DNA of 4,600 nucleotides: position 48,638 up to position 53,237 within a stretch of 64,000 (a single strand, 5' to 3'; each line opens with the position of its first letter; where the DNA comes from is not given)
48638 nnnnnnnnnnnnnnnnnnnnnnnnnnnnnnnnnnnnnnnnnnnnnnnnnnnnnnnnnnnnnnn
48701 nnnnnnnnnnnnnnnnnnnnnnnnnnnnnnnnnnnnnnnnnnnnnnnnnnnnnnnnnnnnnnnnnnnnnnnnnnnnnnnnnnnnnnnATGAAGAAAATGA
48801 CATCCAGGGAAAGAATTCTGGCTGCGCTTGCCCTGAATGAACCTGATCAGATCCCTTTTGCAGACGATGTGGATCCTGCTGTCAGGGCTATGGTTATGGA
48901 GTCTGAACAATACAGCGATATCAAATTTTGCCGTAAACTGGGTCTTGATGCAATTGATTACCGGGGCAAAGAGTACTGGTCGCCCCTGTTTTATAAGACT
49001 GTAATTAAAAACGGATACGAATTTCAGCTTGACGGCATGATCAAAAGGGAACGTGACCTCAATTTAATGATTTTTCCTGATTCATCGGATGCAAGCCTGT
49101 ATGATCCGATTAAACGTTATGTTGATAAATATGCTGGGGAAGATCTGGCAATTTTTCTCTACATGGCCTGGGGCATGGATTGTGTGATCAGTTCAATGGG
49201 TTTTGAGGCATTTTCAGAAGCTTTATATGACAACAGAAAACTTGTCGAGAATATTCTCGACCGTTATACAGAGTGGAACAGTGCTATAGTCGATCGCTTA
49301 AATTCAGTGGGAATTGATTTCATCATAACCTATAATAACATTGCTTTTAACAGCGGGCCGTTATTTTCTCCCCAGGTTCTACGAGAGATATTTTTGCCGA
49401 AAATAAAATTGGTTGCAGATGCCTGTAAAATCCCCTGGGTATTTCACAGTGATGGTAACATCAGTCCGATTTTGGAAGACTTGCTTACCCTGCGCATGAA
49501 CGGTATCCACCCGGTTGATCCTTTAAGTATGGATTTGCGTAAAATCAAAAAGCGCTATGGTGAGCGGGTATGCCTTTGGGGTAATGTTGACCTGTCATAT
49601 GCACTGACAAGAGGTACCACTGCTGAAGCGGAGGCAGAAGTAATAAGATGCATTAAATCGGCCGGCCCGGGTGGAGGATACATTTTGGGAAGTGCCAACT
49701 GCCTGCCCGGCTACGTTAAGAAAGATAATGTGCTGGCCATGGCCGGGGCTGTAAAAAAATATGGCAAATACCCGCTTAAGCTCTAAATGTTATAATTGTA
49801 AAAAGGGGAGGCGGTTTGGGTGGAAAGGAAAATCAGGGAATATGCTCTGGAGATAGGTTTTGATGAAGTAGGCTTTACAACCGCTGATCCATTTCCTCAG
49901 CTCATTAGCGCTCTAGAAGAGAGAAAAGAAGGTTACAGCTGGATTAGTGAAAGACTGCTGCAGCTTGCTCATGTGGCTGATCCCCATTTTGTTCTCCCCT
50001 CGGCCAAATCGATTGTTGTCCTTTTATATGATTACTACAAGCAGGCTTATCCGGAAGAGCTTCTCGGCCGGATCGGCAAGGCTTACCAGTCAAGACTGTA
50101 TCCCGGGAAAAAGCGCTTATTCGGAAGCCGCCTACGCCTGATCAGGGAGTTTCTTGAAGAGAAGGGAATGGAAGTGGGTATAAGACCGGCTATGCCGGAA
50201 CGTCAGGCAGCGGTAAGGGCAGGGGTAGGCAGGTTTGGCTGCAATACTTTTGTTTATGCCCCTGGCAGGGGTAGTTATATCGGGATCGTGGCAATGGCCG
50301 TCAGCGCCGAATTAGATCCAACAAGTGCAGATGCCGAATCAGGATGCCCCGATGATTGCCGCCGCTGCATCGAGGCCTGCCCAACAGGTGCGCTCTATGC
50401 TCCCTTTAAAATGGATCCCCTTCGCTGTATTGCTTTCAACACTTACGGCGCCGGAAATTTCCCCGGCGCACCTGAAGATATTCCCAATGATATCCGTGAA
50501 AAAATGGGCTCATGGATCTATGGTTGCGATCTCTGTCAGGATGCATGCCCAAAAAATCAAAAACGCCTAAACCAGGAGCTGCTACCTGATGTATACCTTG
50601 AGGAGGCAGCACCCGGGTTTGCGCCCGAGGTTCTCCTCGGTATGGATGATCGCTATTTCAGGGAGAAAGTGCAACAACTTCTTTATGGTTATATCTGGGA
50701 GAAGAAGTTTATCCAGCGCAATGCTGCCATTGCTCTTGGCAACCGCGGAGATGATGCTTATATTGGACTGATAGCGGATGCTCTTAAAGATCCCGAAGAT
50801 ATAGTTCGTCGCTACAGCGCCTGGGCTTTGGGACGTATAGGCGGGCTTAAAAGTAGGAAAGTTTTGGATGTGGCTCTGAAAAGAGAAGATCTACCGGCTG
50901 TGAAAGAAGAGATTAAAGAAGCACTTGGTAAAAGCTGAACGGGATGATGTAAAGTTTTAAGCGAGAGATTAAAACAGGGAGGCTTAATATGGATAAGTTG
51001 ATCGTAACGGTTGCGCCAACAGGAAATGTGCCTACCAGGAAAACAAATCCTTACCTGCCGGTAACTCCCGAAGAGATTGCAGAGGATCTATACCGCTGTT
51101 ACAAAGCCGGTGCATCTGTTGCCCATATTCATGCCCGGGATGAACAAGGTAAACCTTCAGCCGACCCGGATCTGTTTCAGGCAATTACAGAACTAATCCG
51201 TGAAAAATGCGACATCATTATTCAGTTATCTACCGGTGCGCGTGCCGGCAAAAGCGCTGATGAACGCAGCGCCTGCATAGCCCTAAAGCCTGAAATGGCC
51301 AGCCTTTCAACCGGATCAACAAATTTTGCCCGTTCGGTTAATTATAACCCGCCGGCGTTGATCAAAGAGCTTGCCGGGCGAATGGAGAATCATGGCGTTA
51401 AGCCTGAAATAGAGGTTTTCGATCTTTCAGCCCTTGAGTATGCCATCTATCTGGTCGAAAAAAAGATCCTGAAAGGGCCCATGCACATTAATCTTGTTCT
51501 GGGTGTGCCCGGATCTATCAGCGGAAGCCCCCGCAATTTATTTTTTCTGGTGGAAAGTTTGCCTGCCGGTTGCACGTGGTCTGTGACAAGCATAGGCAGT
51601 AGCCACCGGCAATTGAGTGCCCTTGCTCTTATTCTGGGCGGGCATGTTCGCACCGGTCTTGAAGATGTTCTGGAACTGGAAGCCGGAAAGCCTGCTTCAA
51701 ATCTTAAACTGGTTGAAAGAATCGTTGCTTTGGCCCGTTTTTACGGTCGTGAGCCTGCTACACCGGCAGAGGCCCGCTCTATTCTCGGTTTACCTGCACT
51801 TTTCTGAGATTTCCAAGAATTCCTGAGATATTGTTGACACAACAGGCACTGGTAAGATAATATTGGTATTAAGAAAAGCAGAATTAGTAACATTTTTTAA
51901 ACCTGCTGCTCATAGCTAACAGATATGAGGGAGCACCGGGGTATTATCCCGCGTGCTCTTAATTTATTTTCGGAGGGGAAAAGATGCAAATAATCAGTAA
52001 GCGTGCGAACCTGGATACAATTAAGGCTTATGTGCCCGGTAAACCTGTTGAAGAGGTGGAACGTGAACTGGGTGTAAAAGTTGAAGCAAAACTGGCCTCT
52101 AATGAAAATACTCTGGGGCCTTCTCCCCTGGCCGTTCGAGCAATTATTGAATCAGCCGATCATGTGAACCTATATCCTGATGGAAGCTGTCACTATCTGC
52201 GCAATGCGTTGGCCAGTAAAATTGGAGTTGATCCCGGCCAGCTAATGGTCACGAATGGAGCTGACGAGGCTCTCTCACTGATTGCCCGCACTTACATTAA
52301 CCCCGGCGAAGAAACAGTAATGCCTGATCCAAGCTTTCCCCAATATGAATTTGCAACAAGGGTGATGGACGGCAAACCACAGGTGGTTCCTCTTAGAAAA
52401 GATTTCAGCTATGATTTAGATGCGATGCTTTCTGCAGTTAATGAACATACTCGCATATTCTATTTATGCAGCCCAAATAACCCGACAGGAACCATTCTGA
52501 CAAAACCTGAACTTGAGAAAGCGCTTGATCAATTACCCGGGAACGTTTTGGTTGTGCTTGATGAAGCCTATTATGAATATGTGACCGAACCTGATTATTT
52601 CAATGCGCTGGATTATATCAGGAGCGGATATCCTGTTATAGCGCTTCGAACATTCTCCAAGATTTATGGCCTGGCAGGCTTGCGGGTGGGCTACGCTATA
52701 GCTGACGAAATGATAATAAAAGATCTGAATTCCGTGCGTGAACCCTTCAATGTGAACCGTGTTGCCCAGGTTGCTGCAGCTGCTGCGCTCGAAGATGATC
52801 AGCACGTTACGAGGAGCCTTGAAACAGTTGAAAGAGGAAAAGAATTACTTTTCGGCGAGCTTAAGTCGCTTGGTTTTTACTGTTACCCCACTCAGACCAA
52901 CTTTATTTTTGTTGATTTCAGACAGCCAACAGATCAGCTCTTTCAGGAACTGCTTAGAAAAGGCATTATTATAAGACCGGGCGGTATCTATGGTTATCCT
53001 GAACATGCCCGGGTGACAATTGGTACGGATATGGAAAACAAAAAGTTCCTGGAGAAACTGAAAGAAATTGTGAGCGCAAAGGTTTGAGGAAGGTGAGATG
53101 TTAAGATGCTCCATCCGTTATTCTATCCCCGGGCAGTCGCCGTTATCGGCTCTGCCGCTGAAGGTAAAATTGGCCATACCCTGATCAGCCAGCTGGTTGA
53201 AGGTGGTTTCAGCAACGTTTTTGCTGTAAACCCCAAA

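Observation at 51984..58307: Candidate transamination / IOR / ADP-forming acyl-CoA synthetase route (ATP-yielding aryl- or imidazolyl-pyruvate oxidation) under HutP control, separate from a sigma-54-controlled hutU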

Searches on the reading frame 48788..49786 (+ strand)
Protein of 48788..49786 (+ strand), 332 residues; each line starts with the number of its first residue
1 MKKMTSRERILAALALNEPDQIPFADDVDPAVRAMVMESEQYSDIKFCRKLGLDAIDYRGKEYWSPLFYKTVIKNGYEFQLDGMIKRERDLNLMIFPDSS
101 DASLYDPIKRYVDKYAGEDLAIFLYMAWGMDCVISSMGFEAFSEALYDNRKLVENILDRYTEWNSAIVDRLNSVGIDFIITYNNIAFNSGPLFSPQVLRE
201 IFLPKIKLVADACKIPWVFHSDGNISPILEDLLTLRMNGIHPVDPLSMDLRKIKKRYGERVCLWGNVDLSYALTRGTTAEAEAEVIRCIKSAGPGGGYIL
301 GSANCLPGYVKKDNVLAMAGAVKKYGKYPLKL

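Call 3: search_protein_families(library=pfam, proteins=[window:48788-49786:+])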
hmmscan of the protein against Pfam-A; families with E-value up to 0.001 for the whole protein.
window:48788-49786:+ (332 aa): 1 family
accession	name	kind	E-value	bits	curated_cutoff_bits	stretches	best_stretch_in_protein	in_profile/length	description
PF01208.23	URO-D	-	1.4e-22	80.6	23.9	1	135-325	158-346/346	Uroporphyrinogen decarboxylase (URO-D)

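Call 5: search_protein_families(library=ncbifam, proteins=[window:48788-49786:+], max_evalue=0.00001)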
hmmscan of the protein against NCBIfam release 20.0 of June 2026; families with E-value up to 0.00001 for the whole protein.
window:48788-49786:+ (332 aa): 3 families
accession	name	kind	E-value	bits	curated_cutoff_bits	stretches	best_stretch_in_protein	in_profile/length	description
NF004889.0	PRK06252.1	subfamily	7.4e-18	64.6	244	1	113-326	132-337/340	methylcobalamin:coenzyme M methyltransferase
NF040654.1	MtaA_Meth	equivalog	1.4e-13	50.5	400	1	112-291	129-305/337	methylcobamide:CoM methyltransferase MtaA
TIGR01463.1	mtaA_cmuA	subfamily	1.1e-11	44.6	235.4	1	117-324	135-337/340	MtaA/CmuA family methyltransferase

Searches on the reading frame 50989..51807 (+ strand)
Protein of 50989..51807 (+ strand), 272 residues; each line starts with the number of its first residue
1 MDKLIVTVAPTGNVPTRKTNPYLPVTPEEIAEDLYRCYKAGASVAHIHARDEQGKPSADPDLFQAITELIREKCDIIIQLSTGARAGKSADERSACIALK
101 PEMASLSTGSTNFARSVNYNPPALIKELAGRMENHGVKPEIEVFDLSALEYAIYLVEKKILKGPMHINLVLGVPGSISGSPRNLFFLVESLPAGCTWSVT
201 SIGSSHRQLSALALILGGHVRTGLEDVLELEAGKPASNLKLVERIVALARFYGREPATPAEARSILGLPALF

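Call 3: search_protein_families(library=pfam, proteins=[window:50989-51807:+])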
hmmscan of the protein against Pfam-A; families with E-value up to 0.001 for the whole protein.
window:50989-51807:+ (272 aa): 1 family
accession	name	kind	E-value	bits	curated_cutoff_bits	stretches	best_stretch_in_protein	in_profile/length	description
PF05853.18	BKACE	-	4.8e-97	325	24.8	1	3-268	1-274/274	beta-keto acid cleavage enzyme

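Call 5: search_protein_families(library=ncbifam, proteins=[window:50989-51807:+], max_evalue=0.00001)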
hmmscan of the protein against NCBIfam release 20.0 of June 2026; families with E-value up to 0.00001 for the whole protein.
window:50989-51807:+ (272 aa): 4 families
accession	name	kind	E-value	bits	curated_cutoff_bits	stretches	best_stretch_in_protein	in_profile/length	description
NF052387.1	Lys_ferment_KCE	equivalog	1.3e-95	319.8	382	1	3-268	1-267/267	3-keto-5-aminohexanoate cleavage enzyme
NF053568.1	3OXCoAcCUPNH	equivalog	3.1e-80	269.4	350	1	4-270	4-274/274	3-oxoadipate:acetyl-CoA acetyltransferase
NF052389.1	Lys_KAL_CLE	exception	4.3e-67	226.8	725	1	3-268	170-436/440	bifunctional 3-aminobutyryl-CoA ammonia lyase/3-keto-5-aminohexanoate cleavage enzyme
NF053538.1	DixhxACActTsKce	equivalog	5.3e-56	189.9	430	2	2-114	5-119/310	3,5-dioxohexanoate:acetyl-CoA acetone transferase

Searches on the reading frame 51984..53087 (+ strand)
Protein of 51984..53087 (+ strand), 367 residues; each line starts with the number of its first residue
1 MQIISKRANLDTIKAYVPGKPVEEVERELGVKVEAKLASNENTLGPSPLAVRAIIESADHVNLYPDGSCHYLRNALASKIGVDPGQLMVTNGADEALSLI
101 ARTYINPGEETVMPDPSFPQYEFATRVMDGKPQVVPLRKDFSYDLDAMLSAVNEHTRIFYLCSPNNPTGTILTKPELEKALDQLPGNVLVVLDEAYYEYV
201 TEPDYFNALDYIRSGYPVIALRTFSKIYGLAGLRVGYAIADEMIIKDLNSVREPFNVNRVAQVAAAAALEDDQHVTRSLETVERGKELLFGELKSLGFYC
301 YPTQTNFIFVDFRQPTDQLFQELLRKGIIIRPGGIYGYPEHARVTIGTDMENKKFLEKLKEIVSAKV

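Call 3: search_protein_families(library=pfam, proteins=[window:51984-53087:+])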
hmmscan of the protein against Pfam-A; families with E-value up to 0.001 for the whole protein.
window:51984-53087:+ (367 aa): 3 families
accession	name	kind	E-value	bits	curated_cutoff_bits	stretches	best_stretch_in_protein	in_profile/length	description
PF00155.27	Aminotran_1_2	-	5.9e-68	230.1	19.7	1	36-359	5-361/361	Aminotransferase class I and II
PF00266.25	Aminotran_5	-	3.8e-07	29.9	21.5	1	72-195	48-177/371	Aminotransferase class-V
PF04864.19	Alliinase_C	-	0.00055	19.4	22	1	141-246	121-215/363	Allinase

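Call 5: search_protein_families(library=ncbifam, proteins=[window:51984-53087:+], max_evalue=0.00001)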
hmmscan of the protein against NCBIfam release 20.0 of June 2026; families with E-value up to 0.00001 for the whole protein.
window:51984-53087:+ (367 aa): 68 families (the best 25 are shown)
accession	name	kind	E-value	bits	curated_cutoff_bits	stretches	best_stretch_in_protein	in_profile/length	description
TIGR01141.1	hisC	equivalog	7.1e-103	344.2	276.55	1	7-362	1-349/349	histidinol-phosphate transaminase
NF003496.0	PRK05166.1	equivalog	8.5e-96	320.9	540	1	7-364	11-371/373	histidinol-phosphate transaminase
NF002878.0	PRK03321.1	subfamily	4.4e-92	308.5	374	1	6-364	5-350/352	histidinol-phosphate transaminase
NF006014.0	PRK08153.1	equivalog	6e-70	236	510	1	13-364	14-365/370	pyridoxal phosphate-dependent aminotransferase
NF006580.0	PRK09105.1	subfamily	4.1e-69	233.2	444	1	33-364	47-372/375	pyridoxal phosphate-dependent aminotransferase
NF002877.0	PRK03317.1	equivalog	7.3e-61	206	409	1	31-365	30-369/374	histidinol-phosphate transaminase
TIGR01140.1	L_thr_O3P_dcar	equivalog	5e-59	200.1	290.55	1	37-359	22-330/331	threonine-phosphate decarboxylase CobD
NF051461.1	pyoverd_PtaA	equivalog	8e-56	189.3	500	1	34-358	36-355/359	pyoverdine biosynthesis transaminase PtaA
NF002726.0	PRK02610.1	equivalog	1.9e-50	171.8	391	1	7-364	6-370/374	histidinol-phosphate transaminase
NF041364.1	GntC_guanitoxin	equivalog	4.6e-46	157.4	415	1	70-355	40-349/356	guanitoxin biosynthesis PLP-dependent (S)-gamma-hydroxy-L-arginine cyclodehydratase GntC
NF006225.0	PRK08354.1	equivalog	3.2e-34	118.7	288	1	71-362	50-315/318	putative aminotransferase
NF005915.1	PRK07908.1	equivalog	5.1e-34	118.1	360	1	37-359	17-331/332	Rv2231c family histidinol phosphate aminotransferase CobC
NF041091.1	asp_aminotase_Arch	equivalog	6.7e-34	117.3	550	1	78-362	81-374/376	aspartate aminotransferase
NF006756.0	PRK09276.1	subfamily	1.1e-33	116.7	507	1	80-362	88-382/387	LL-diaminopimelate aminotransferase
NF005305.0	PRK06836.1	equivalog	2.5e-33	115.9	376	1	79-351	93-378/396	pyridoxal phosphate-dependent aminotransferase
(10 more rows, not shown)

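Call 63: search_solved_structures(query=window:51984-53087:+, max_evalue=1e-20, show_alignments=0)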
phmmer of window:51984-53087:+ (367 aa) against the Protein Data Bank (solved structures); distinct sequences matched with E-value up to 1e-20: 26.
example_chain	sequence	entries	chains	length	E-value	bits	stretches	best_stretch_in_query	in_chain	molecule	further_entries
3ffh_A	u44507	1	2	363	4.6e-68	232.9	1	9-360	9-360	Histidinol-phosphate aminotransferase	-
4r2n_A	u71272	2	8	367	7e-58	199.5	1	13-357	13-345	Putative phenylalanine aminotransferase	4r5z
3get_A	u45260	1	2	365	3.9e-53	183.9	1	10-362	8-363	Histidinol-phosphate aminotransferase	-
8bj1_A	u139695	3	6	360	3e-49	171.1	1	8-348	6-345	histidinol-phosphate aminotransferase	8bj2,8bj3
8bj4_A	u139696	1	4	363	3e-49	171.1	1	8-348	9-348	histidinol-phosphate aminotransferase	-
3hdo_A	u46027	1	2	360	1.3e-42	149.2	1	1-362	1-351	Histidinol-phosphate aminotransferase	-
4wbt_A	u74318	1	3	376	1.2e-39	139.5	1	11-363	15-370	Probable histidinol-phosphate aminotransferase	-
3cq5_A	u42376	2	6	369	3.4e-37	131.4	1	32-364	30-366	Histidinol-phosphate aminotransferase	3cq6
3cq4_A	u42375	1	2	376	3.6e-37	131.3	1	32-364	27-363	Histidinol-phosphate aminotransferase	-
3ly1_A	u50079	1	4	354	4.6e-36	127.7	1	37-360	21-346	Putative histidinol-phosphate aminotransferase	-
3euc_A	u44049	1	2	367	7.2e-36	127.1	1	59-358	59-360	Histidinol-phosphate aminotransferase 2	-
9t0w_A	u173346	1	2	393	2.1e-35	125.5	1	33-360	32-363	Histidinol-phosphate aminotransferase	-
4r8d_A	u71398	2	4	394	2.2e-35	125.5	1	33-360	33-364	Histidinol-phosphate aminotransferase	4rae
1fg3_A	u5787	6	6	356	5e-35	124.3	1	59-360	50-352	HISTIDINOL PHOSPHATE AMINOTRANSFERASE | HISTIDINOL-PHOSPHATE AMINOTRANSFERASE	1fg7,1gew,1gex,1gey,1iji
7szp_A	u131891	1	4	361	1.2e-33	119.8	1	27-359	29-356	Histidinol-phosphate aminotransferase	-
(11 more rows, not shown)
